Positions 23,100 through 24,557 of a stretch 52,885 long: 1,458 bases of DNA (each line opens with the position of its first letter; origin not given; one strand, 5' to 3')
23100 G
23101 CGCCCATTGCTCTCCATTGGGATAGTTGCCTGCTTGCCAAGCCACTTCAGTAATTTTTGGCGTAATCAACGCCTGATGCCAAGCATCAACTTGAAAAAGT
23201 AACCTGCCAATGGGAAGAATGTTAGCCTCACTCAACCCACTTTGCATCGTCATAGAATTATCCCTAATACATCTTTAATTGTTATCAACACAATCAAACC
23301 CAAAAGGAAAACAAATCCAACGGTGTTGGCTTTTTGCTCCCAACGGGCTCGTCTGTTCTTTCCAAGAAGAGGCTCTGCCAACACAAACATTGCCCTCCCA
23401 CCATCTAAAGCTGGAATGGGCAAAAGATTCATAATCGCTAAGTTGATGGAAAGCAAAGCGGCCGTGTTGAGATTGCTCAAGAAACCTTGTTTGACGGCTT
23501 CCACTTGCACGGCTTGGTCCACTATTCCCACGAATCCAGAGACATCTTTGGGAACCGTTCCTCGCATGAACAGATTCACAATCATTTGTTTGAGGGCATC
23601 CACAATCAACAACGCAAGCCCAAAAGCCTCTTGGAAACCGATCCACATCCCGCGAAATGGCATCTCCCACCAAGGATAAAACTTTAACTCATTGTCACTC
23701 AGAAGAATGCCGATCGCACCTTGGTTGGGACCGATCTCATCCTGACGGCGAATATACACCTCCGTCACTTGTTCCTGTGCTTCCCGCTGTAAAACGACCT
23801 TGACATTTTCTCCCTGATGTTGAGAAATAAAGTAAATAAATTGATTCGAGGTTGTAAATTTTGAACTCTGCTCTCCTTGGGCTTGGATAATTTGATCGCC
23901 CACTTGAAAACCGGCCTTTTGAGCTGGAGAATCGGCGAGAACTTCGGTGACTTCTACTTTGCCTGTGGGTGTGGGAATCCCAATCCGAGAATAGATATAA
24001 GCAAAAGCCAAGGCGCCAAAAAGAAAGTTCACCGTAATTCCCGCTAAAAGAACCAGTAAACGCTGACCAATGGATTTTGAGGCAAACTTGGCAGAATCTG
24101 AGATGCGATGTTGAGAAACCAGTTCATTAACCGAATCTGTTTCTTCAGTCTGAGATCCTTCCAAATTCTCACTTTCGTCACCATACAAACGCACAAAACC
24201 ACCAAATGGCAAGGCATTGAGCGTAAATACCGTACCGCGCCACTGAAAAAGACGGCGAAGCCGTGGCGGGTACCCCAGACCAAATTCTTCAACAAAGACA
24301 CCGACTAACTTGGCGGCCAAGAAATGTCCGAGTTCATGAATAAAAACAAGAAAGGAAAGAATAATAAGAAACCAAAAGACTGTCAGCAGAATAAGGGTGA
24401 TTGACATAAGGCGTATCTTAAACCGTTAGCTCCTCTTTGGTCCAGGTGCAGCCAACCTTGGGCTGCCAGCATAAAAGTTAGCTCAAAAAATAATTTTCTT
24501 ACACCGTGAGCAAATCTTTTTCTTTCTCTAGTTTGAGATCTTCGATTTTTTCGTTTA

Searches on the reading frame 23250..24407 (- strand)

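Call 5: search_protein_families(library=pfam, proteins=[window:23250-24407:-])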
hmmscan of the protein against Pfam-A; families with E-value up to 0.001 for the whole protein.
window:23250-24407:- (385 aa): 5 families
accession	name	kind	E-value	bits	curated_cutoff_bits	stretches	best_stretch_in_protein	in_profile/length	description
PF02163.28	Peptidase_M50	-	2.9e-51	174.4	27.2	1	13-370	2-220/221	Peptidase family M50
PF17820.7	PDZ_6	-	9.2e-10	38.6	27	1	152-208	1-54/54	PDZ domain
PF13180.12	PDZ_2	-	9.1e-09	35.9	27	1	149-217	12-78/80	PDZ domain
PF04495.20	GRASP55_65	-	7.7e-07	30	27.7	1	151-238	45-129/138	GRASP55/65 PDZ-like domain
PF00595.29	PDZ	-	8.3e-05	23.3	23.2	1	150-189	26-65/81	PDZ domain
